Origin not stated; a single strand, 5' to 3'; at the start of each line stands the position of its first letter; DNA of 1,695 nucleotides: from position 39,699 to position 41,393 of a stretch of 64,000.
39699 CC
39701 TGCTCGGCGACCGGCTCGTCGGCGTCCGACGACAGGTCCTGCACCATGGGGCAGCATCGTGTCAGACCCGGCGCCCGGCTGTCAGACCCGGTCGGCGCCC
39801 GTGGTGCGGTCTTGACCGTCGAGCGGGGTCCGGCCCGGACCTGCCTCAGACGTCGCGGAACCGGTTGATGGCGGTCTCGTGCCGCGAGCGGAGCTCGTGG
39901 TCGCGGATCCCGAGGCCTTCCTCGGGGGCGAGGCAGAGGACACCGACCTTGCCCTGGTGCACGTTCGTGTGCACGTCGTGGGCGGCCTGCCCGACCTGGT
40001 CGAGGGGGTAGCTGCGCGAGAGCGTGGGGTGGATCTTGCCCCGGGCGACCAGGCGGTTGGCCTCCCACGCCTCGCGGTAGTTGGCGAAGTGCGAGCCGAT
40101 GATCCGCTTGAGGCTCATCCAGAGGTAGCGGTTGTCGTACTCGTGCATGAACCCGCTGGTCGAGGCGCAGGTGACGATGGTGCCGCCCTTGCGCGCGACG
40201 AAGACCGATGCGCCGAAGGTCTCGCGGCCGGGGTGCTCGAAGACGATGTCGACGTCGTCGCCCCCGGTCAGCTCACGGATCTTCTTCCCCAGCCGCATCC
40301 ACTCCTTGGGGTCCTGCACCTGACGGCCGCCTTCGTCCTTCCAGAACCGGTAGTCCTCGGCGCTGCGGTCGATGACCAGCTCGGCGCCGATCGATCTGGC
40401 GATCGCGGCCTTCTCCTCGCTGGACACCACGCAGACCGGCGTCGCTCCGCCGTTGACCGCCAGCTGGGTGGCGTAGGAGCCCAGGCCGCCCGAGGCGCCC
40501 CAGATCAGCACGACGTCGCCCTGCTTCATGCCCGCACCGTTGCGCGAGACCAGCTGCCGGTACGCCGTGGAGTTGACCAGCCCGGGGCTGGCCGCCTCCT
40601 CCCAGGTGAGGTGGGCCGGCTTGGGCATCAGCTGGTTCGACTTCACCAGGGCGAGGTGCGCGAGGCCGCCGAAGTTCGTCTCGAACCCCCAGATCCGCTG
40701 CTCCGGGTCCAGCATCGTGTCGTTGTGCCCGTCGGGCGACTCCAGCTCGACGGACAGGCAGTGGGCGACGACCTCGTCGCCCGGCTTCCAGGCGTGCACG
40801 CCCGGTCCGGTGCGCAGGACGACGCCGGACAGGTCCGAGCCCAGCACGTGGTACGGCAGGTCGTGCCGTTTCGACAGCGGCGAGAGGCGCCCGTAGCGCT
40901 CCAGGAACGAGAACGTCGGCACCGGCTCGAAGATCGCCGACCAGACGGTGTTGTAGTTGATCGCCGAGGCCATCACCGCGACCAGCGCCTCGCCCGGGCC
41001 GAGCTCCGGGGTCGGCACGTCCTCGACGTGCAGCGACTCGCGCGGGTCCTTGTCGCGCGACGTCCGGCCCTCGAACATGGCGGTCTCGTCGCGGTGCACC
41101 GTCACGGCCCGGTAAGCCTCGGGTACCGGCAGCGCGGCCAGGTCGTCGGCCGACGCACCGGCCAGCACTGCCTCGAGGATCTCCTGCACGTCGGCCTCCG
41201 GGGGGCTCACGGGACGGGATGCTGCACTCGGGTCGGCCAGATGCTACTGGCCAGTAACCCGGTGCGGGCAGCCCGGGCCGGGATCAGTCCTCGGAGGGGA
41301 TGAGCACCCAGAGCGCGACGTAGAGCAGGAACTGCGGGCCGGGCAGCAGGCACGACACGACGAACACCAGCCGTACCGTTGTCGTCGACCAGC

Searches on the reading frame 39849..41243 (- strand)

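Call 53: search_protein_families(library=pfam, proteins=[window:39849-41243:-], max_evalue=0.00001)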
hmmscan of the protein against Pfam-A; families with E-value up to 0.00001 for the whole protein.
window:39849-41243:- (465 aa): 3 families
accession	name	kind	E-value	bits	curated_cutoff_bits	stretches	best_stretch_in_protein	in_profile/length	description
PF00107.32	ADH_zinc_N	-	5.5e-21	75.3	31.8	1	253-394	1-121/129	Zinc-binding dehydrogenase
PF08240.17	ADH_N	-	5.7e-14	52.7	23.5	1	82-209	1-103/104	Alcohol dehydrogenase GroES-like domain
PF13602.12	ADH_zinc_N_2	-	3e-11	44.8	27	1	317-433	15-132/134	Zinc-binding dehydrogenase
